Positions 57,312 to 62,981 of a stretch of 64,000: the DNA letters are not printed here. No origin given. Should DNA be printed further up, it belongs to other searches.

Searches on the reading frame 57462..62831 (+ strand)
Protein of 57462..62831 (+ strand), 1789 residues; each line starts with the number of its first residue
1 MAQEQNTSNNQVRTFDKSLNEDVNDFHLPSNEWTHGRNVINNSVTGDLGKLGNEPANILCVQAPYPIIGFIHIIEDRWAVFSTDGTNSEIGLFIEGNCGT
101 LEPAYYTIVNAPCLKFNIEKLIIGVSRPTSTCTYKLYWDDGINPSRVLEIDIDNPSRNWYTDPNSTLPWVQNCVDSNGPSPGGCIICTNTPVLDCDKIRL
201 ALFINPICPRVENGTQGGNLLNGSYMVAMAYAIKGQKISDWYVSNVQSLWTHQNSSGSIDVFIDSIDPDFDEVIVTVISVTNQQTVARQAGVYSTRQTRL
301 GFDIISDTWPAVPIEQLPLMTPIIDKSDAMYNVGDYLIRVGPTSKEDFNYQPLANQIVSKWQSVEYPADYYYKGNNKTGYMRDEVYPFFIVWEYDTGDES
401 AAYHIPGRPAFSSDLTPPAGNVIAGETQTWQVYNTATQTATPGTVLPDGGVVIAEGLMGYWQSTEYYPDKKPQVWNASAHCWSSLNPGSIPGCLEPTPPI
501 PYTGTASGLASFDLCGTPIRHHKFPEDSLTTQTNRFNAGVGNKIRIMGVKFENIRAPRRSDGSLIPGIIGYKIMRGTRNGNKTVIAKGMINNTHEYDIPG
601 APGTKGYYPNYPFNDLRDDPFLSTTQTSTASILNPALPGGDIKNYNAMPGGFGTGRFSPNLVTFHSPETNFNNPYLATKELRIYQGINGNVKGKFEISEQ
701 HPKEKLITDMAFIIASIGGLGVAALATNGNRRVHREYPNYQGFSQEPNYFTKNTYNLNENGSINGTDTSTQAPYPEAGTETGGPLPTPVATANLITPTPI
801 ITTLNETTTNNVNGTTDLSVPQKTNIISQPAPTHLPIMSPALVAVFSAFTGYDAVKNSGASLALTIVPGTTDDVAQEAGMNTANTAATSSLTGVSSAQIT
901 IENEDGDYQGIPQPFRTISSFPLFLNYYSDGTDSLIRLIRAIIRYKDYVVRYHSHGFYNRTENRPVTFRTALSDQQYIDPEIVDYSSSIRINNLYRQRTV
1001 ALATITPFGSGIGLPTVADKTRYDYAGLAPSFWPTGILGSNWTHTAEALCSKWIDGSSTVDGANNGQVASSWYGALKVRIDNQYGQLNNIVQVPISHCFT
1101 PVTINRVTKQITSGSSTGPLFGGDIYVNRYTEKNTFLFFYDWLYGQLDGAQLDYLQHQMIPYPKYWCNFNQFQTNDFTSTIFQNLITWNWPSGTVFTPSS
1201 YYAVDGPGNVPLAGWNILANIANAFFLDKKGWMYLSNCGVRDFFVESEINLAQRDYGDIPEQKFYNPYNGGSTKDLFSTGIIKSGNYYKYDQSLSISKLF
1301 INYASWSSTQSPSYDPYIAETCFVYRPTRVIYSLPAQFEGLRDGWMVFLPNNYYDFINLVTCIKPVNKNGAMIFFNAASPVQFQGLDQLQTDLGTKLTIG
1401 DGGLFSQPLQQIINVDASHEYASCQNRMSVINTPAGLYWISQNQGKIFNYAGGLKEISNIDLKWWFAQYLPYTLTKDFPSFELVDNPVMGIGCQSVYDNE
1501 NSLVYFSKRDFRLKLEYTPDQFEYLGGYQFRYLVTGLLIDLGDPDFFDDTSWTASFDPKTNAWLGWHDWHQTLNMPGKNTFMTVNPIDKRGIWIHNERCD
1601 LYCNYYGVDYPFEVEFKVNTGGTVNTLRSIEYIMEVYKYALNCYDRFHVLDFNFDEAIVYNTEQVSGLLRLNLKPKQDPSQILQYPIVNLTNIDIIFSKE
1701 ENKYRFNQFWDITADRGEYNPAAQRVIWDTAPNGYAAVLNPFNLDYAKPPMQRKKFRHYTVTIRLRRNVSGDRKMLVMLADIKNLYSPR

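Call 8: search_protein_families(library=phrogs, proteins=[window:57462-62831:+], max_evalue=0.001)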
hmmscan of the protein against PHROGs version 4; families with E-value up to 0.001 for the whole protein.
window:57462-62831:+ (1789 aa): 1 family
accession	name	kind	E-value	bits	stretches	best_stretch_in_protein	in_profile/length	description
phrog_37948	-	head and packaging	9.1e-51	173.1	4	1539-1729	2052-2238/2289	virion structural protein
